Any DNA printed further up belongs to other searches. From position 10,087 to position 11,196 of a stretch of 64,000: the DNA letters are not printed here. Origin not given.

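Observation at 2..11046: Three WaaE/KdtX-like GT2 paralogs interleaved with GT-C and other GT genes (modular cassette-like repetition)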

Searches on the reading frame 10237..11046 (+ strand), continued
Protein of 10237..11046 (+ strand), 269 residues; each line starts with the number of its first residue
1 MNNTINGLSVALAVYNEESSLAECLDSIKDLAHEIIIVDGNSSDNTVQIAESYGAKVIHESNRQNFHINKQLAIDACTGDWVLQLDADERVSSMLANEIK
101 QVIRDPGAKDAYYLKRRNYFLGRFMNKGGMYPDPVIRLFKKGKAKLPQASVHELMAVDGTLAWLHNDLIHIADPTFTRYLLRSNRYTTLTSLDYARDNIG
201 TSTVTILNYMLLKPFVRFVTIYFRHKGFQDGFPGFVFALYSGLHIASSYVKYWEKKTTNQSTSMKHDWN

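Call 20: find_encoding_contigs(protein=P0033, flank=10000, max_places=2)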
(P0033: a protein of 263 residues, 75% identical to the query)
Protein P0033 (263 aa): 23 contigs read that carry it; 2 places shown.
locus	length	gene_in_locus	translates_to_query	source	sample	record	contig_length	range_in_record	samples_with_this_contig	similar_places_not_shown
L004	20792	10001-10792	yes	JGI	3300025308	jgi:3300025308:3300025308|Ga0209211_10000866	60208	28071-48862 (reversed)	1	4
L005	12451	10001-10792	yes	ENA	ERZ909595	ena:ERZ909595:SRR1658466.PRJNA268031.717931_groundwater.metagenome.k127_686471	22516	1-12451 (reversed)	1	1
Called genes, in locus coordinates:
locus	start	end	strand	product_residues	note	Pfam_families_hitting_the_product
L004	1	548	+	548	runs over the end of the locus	PF00535:Glycos_transf_2, PF13641:Glyco_tranf_2_3 (faint), PF00535:Glycos_transf_2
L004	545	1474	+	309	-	PF13641:Glyco_tranf_2_3, PF00535:Glycos_transf_2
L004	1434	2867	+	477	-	PF13231:PMT_2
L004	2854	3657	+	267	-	-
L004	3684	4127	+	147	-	PF01371:Trp_repressor (weak)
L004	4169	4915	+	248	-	PF00561:Abhydrolase_1, PF12697:Abhydrolase_6 (weak)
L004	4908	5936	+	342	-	PF00534:Glycos_transf_1, PF13692:Glyco_trans_1_4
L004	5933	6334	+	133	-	-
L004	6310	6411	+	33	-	-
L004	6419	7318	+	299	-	PF00535:Glycos_transf_2, PF13641:Glyco_tranf_2_3, PF13632:Glyco_trans_2_3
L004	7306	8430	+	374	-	-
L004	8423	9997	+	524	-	PF13231:PMT_2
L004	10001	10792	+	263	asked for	PF00535:Glycos_transf_2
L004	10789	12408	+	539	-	PF10131:PTPS_related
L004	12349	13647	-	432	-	-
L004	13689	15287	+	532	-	PF02366:PMT, PF13231:PMT_2 (weak)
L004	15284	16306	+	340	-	PF13439:Glyco_transf_4, PF13579:Glyco_trans_4_4, PF00534:Glycos_transf_1, PF13692:Glyco_trans_1_4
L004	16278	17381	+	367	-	-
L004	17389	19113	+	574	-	PF13231:PMT_2 (weak)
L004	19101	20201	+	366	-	-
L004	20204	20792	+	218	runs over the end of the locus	PF00535:Glycos_transf_2, PF13641:Glyco_tranf_2_3 (weak)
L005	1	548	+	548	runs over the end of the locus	PF00535:Glycos_transf_2, PF13641:Glyco_tranf_2_3 (faint), PF00535:Glycos_transf_2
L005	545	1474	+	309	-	PF13641:Glyco_tranf_2_3, PF00535:Glycos_transf_2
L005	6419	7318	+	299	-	PF00535:Glycos_transf_2, PF13641:Glyco_tranf_2_3, PF13632:Glyco_trans_2_3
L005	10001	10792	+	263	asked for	PF00535:Glycos_transf_2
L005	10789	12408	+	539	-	PF10131:PTPS_related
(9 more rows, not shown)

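Call 21: find_encoding_contigs(protein=P0048, flank=10000, max_places=2)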
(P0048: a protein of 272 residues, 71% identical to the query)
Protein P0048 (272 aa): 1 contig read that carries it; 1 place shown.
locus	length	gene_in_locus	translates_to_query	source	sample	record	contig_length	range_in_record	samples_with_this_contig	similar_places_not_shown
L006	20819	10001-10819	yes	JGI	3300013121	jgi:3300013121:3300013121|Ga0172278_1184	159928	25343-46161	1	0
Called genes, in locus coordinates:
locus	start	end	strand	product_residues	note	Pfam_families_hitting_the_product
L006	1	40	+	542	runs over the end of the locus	PF00535:Glycos_transf_2, PF10111:Glyco_tranf_2_2 (faint), PF00535:Glycos_transf_2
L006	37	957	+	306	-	PF00535:Glycos_transf_2, PF13641:Glyco_tranf_2_3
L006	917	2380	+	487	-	PF13231:PMT_2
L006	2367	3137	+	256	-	-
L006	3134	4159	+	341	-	PF00534:Glycos_transf_1, PF13692:Glyco_trans_1_4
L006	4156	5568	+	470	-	-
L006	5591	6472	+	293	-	PF00535:Glycos_transf_2, PF10111:Glyco_tranf_2_2 (faint), PF13641:Glyco_tranf_2_3, PF13632:Glyco_trans_2_3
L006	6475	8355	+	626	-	PF00535:Glycos_transf_2, PF13641:Glyco_tranf_2_3 (faint)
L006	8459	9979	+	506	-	PF13231:PMT_2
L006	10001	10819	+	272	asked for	PF00535:Glycos_transf_2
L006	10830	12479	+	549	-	PF10131:PTPS_related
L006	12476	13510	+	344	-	PF13439:Glyco_transf_4, PF13579:Glyco_trans_4_4 (weak), PF00534:Glycos_transf_1, PF13692:Glyco_trans_1_4, PF20706:GT4-conflict (weak)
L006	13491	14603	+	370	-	-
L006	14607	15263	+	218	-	PF00535:Glycos_transf_2, PF13641:Glyco_tranf_2_3 (weak)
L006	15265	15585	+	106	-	PF10066:DUF2304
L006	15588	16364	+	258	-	PF00535:Glycos_transf_2, PF10111:Glyco_tranf_2_2, PF13641:Glyco_tranf_2_3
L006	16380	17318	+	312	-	PF01370:Epimerase, PF02719:Polysacc_synt_2 (faint), PF13460:NAD_binding_10 (faint), PF01073:3Beta_HSD (weak), PF16363:GDP_Man_Dehyd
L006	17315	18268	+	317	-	-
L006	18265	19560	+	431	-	-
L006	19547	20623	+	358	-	PF00534:Glycos_transf_1, PF13692:Glyco_trans_1_4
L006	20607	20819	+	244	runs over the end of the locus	PF13489:Methyltransf_23, PF08241:Methyltransf_11, PF08242:Methyltransf_12 (weak), PF13649:Methyltransf_25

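Call 30: predict_structure(alignment_id=A2)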
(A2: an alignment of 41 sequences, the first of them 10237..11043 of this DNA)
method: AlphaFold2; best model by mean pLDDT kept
length: 269 residues; sequences in the alignment: 41
mean_pLDDT: 88.3   pTM: 0.82
mean pLDDT of the five models: 88.3, 87.9, 87.0, 86.4, 85.7
residues with pLDDT >= 90: 165; 70-90: 79; 50-70: 22; < 50: 3
segments of 3 or more residues with pLDDT < 50: 1-3
pLDDT, mean of each block of 10 residues (from residue 1): 68 91 95 95 94 96 79 95 95 96 95 91 72 82 81 80 94 82 85 91 97 96 89 90 95 91 68
secondary structure, 60 per line:
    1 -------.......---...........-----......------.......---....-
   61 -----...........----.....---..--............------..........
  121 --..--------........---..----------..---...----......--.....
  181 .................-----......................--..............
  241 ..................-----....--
elements in order: E8-14 H18-28 E34-39 H46-52 E56-59 H66-76 E81-85 H93-104 E111-120 E133-140 E161-163 E168-173 H176-197 H203-224 H227-258 H264-267

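Call 33: fold_search(model_id=the predicted structure, library=pdb)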
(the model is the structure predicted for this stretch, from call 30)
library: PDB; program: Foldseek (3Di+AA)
matches with E <= 10: 1571; with E <= 0.001: 340
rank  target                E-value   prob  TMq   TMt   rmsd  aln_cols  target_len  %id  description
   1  7msp_A                1.5e-13  1.00  0.60  0.49   8.7       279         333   19  SunS glycosin S-glycosyltransferase (released 2022-04-13)
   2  7msn_A                3.0e-13  1.00  0.54  0.36  12.5       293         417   17  SunS glycosin S-glycosyltransferase (released 2022-04-13)
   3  7msp_B                5.2e-13  1.00  0.61  0.50   8.3       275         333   19  SunS glycosin S-glycosyltransferase (released 2022-04-13)
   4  7msk_A                1.2e-12  1.00  0.51  0.34   9.8       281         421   18  ThuS glycosin S-glycosyltransferase (released 2022-04-13)
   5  7msn_B                1.8e-12  1.00  0.54  0.37  12.6       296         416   18  SunS glycosin S-glycosyltransferase (released 2022-04-13)
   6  7msk_B                2.6e-12  1.00  0.58  0.39   8.6       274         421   16  ThuS glycosin S-glycosyltransferase (released 2022-04-13)
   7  5tzi                  1.6e-11  1.00  0.49  0.40  12.2       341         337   16  Crystal structure of S. aureus TarS 1-349 (released 2017-01-04)
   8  5tzk                  5.6e-11  1.00  0.46  0.38  12.3       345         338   16  Crystal structure of S. aureus TarS 1-349 in complex with UDP (released 2017-01-04)
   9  5tz8_A                1.9e-10  1.00  0.46  0.24  10.4       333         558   16  Crystal structure of S. aureus TarS (released 2017-01-04)
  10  5tze_C                7.7e-10  1.00  0.43  0.34  13.7       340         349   14  Crystal structure of S. aureus TarS in complex with UDP-GlcNAc (released 2017-01-04)
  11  2z87_A                1.3e-09  1.00  0.50  0.24   6.6       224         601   16  Crystal structure of chondroitin polymerase from Escherichia coli strain K4 (K4CP) complexed with UDP-GalNAc and UDP (released 2008-09-16)
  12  9omn_B                1.5e-09  1.00  0.48  0.48  11.3       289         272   15  WrtF fucosyltransferase - GDP-2-deoxy-2-fluoro-beta-L-fucose (released 2025-10-29)
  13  9omh_D                1.8e-09  1.00  0.48  0.48  11.0       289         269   14  WrtF fucosyltransferase - Apo (released 2025-10-29)
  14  9omk_B                2.2e-09  1.00  0.48  0.50  10.0       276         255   13  WrtF fucosyltransferase - trisaccharide acceptor (released 2025-10-29)
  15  6yv7_B                2.8e-09  1.00  0.51  0.42   9.9       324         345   15  Mannosyltransferase PcManGT from Pyrobaculum calidifontis (released 2020-07-22)
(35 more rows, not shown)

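Call 39: find_related_loci(query=A2, collection=genome_contigs, flank=10000)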
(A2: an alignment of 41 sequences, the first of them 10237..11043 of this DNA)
Query A2 (269 aa) in genome_contigs; peptide patterns used: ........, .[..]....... (x = any residue, [..] = any of these).
228 stretches matched a pattern; 188 encode a relative of the query (tblastn E <= 1e-3); the best 80 are kept; 80 distinct loci.
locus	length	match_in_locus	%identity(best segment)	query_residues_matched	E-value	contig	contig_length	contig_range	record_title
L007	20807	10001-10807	88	1-269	3e-166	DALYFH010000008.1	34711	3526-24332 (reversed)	MAG TPA_asm: Candidatus Woesebacteria bacterium isolate CTOTU14276 NODE_204_length_34711_cov_5.438827, whole genome shot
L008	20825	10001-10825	84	1-269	2e-159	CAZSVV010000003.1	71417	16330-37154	MAG TPA_asm: uncultured Pseudomonadales bacterium isolate SRP219642_co6_386 genome assembly, contig: NODE_197_length_714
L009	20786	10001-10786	82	8-269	1e-151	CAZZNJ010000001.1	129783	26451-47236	MAG TPA_asm: uncultured Pseudomonadales bacterium isolate SRP170004_co1_572 genome assembly, contig: NODE_141_length_129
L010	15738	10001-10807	78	1-269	1e-151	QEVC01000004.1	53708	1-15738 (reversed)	MAG: Candidatus Microgenomates bacterium isolate GWF J3_scaffold_465, whole genome shotgun sequence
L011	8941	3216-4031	72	1-269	5e-135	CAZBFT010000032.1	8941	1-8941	MAG TPA_asm: uncultured Pseudomonadales bacterium isolate SRP050083_co7_41 genome assembly, contig: NODE_7466_length_894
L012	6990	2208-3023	69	1-269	2e-127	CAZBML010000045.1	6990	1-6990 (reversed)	MAG TPA_asm: uncultured Pseudomonadales bacterium isolate SRP278252_co2_164 genome assembly, contig: NODE_23124_length_6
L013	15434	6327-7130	67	5-269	8e-126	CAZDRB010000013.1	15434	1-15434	MAG TPA_asm: uncultured Pseudomonadales bacterium isolate SRP093185_co1_60 genome assembly, contig: NODE_2572_length_154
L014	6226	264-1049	71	1-261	8e-126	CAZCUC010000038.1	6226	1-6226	MAG TPA_asm: uncultured Pseudomonadales bacterium isolate SRP286056_co1_428 genome assembly, contig: NODE_17759_length_6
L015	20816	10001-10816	68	1-269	4e-125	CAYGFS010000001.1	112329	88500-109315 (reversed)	MAG TPA_asm: uncultured Pseudomonadales bacterium isolate ERP113451_co1_9 genome assembly, contig: NODE_76_length_112329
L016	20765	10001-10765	71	8-259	3e-124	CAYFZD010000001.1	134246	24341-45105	MAG TPA_asm: uncultured Pseudomonadales bacterium isolate ERP113451_co1_113 genome assembly, contig: NODE_44_length_1342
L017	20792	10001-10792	71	1-257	8e-124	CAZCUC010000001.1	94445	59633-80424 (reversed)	MAG TPA_asm: uncultured Pseudomonadales bacterium isolate SRP286056_co1_428 genome assembly, contig: NODE_173_length_944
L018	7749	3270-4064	68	8-269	1e-123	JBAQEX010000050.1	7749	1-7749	MAG: Microgenomates group bacterium isolate MFD12003_ilm_asm_bin69 k127_30510, whole genome shotgun sequence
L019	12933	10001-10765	73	8-259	1e-123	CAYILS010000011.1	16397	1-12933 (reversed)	MAG TPA_asm: uncultured Pseudomonadales bacterium isolate ERP119705_co23_57 genome assembly, contig: NODE_3354_length_16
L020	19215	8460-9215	71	8-256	3e-123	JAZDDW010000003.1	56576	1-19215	MAG: bacterium isolate MEGAHIT-group-0.11 k141_17061008, whole genome shotgun sequence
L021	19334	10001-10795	65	8-269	1e-122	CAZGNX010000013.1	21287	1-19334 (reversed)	MAG TPA_asm: uncultured Pseudomonadales bacterium isolate SRP192515_co1_89 genome assembly, contig: NODE_2279_length_212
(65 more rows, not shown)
